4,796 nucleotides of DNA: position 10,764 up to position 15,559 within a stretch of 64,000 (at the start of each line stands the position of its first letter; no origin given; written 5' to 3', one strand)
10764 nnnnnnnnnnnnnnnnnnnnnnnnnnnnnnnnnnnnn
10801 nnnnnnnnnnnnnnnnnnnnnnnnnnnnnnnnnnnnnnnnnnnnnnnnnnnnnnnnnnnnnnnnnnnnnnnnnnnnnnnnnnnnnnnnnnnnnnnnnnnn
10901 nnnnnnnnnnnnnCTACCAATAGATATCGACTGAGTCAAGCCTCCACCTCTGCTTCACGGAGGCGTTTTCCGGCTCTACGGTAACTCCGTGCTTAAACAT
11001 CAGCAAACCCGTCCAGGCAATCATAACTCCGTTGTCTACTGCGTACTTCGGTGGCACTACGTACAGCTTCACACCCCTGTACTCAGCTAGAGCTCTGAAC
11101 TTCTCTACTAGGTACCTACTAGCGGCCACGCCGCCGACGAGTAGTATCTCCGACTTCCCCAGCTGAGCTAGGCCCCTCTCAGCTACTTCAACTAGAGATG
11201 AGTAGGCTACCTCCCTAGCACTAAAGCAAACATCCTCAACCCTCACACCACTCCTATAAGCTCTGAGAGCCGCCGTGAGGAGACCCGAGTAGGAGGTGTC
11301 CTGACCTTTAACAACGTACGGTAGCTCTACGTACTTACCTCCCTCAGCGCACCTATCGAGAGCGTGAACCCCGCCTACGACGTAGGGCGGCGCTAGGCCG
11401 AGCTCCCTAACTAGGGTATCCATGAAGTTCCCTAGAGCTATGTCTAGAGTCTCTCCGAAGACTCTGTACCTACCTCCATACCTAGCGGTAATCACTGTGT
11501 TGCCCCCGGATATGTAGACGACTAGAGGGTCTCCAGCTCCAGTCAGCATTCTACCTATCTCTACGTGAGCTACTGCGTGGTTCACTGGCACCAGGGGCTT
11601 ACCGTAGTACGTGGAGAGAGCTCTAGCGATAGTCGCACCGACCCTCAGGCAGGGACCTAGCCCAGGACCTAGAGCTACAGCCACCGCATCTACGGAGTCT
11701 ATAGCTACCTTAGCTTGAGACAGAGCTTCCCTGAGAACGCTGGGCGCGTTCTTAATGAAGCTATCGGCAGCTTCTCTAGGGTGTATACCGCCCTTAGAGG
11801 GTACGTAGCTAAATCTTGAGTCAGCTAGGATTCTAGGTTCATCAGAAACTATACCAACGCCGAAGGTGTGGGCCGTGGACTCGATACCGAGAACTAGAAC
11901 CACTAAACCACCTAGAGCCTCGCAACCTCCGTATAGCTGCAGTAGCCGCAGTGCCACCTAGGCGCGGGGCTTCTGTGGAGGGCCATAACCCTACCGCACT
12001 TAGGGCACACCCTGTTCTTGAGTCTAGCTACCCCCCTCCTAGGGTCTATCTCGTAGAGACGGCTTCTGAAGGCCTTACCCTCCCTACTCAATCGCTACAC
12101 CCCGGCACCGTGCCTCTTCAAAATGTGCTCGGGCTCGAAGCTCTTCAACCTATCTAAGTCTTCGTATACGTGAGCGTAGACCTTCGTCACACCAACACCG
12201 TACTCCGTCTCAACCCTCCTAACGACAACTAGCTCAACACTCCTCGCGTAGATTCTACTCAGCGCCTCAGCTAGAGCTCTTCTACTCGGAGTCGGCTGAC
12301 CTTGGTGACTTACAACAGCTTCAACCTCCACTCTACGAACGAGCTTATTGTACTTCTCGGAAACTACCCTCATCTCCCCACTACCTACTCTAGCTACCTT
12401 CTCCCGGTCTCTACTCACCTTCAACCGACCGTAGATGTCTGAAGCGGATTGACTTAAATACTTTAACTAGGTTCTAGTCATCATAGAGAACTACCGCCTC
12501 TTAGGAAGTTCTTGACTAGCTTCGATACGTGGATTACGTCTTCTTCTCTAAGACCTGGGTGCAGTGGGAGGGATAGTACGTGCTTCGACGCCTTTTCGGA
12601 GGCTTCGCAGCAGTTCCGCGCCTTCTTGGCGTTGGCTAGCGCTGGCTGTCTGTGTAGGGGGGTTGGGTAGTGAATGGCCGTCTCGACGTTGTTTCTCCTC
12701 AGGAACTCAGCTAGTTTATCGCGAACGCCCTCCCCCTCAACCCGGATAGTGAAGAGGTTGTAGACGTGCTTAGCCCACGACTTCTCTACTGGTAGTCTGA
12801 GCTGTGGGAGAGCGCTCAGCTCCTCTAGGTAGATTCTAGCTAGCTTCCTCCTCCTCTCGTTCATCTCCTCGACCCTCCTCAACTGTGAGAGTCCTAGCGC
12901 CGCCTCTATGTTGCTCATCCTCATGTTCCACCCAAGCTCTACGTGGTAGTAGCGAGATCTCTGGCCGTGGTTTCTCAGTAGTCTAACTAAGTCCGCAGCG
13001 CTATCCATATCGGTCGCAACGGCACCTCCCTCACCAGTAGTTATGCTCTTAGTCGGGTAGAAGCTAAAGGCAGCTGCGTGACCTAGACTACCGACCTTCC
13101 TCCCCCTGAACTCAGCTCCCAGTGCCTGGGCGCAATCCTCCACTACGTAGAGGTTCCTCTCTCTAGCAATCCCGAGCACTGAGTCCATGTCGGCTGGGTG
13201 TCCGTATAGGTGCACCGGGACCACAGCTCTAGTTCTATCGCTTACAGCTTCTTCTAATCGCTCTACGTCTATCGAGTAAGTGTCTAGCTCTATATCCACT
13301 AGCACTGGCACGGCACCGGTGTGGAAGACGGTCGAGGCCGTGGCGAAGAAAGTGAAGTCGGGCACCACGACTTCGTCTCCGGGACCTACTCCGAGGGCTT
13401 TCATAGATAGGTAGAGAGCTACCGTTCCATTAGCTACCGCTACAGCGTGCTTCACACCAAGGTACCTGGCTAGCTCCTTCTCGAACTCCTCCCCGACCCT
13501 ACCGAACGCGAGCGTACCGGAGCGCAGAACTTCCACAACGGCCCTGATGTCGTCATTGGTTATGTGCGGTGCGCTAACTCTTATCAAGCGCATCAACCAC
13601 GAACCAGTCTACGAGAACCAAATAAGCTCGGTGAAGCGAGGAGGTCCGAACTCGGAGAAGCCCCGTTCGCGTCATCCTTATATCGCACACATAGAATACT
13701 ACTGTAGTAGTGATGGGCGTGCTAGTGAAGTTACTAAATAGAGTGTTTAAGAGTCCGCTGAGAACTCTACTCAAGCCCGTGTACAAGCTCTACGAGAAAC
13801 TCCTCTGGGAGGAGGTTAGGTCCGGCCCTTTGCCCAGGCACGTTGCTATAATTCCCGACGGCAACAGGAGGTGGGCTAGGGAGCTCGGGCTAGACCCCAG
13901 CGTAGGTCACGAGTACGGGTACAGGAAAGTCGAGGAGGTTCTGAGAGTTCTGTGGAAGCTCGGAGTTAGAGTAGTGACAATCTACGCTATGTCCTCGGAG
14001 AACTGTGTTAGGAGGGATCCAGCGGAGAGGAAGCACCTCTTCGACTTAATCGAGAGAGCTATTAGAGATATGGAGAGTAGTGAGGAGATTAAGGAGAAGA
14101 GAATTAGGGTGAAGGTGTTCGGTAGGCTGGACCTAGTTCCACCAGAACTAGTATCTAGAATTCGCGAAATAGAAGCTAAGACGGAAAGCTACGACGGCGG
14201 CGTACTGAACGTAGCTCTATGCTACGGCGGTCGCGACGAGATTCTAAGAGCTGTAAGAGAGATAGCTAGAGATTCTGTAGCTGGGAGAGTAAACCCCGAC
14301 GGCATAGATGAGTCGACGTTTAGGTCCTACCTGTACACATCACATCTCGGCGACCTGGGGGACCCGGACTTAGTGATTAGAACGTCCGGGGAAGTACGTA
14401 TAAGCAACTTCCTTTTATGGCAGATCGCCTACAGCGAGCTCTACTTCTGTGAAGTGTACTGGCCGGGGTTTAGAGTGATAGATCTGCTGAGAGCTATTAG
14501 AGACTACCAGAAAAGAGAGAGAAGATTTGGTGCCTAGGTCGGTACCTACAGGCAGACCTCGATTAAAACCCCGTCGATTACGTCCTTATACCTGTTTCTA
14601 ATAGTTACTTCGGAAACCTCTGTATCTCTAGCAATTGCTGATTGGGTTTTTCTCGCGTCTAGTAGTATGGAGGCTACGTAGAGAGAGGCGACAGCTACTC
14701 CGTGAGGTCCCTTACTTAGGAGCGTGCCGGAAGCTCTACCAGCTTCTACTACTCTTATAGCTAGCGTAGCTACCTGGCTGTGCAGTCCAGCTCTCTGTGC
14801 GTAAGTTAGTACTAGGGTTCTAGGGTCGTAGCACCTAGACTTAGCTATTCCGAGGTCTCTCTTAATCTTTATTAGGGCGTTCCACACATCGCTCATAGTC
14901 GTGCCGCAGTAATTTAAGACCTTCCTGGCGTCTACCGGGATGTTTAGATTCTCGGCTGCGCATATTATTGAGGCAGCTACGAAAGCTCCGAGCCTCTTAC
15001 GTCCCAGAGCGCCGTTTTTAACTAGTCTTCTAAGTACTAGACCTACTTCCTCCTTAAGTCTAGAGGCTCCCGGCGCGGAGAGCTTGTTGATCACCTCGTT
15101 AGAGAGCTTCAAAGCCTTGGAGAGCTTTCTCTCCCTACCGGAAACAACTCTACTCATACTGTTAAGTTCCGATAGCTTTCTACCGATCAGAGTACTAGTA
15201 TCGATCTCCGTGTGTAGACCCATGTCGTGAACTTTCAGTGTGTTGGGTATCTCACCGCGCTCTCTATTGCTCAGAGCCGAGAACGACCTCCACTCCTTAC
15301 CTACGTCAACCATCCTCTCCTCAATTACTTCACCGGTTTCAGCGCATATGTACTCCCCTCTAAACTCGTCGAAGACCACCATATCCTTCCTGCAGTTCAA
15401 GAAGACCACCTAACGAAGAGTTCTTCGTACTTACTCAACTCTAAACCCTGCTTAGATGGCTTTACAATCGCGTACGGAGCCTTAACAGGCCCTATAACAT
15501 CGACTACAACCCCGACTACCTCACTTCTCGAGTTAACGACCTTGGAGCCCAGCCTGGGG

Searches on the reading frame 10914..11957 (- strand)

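Call 79: search_protein_families(library=pfam, proteins=[window:10914-11957:-], max_evalue=0.0001)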
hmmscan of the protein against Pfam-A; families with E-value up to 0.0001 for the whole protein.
window:10914-11957:- (347 aa): 2 families
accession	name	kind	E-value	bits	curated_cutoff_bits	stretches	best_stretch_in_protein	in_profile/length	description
PF00814.31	TsaD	-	1e-68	232.4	24.8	1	48-315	7-264/264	tRNA N6-adenosine threonylcarbamoyltransferase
PF22521.2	HypF_C_2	-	4.7e-05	23.7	27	1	201-302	124-228/241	Carbamoyltransferase, Kae1-like Domain, second subdomain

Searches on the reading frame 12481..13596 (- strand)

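Call 79: search_protein_families(library=pfam, proteins=[window:12481-13596:-], max_evalue=0.0001)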
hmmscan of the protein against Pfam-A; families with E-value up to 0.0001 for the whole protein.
window:12481-13596:- (371 aa): 4 families
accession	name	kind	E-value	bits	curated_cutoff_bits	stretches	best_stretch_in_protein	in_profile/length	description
PF01041.23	DegT_DnrJ_EryC1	-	1.3e-127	426.4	19.8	1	11-361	2-359/360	DegT/DnrJ/EryC1/StrS aminotransferase family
PF00155.27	Aminotran_1_2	-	2.5e-07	30.6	19.7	1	36-125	45-150/361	Aminotransferase class I and II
PF01212.27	Beta_elim_lyase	-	1.6e-05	24.8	27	1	37-265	36-270/288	Beta-eliminating lyase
PF00266.25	Aminotran_5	-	8.5e-05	22.1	21.5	0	36-160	46-181/371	Aminotransferase class-V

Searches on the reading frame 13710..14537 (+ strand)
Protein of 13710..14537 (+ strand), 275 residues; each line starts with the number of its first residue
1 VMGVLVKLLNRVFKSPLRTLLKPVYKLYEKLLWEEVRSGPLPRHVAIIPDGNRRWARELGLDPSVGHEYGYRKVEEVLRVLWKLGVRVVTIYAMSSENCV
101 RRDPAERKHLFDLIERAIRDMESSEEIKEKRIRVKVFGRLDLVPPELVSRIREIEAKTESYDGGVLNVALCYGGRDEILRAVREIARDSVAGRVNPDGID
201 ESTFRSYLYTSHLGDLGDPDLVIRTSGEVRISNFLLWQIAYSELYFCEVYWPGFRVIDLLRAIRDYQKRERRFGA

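Call 79: search_protein_families(library=pfam, proteins=[window:13710-14537:+], max_evalue=0.0001)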
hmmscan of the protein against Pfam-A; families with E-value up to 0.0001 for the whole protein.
window:13710-14537:+ (275 aa): 1 family
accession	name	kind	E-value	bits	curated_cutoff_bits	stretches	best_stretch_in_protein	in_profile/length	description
PF01255.24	Prenyltransf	-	3.2e-74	249.6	27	1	48-274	1-219/219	Putative undecaprenyl diphosphate synthase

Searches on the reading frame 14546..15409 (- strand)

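Call 79: search_protein_families(library=pfam, proteins=[window:14546-15409:-], max_evalue=0.0001)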
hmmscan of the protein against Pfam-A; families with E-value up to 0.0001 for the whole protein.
window:14546-15409:- (287 aa): 2 families
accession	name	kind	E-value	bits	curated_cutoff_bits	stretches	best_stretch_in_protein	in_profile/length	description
PF00382.24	TFIIB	-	3.1e-09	37.2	23.6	1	193-277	5-89/92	Transcription factor TFIIB repeat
PF08271.17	Zn_Ribbon_TF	-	4.1e-08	33.1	29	1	5-43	5-43/43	TFIIB zinc-binding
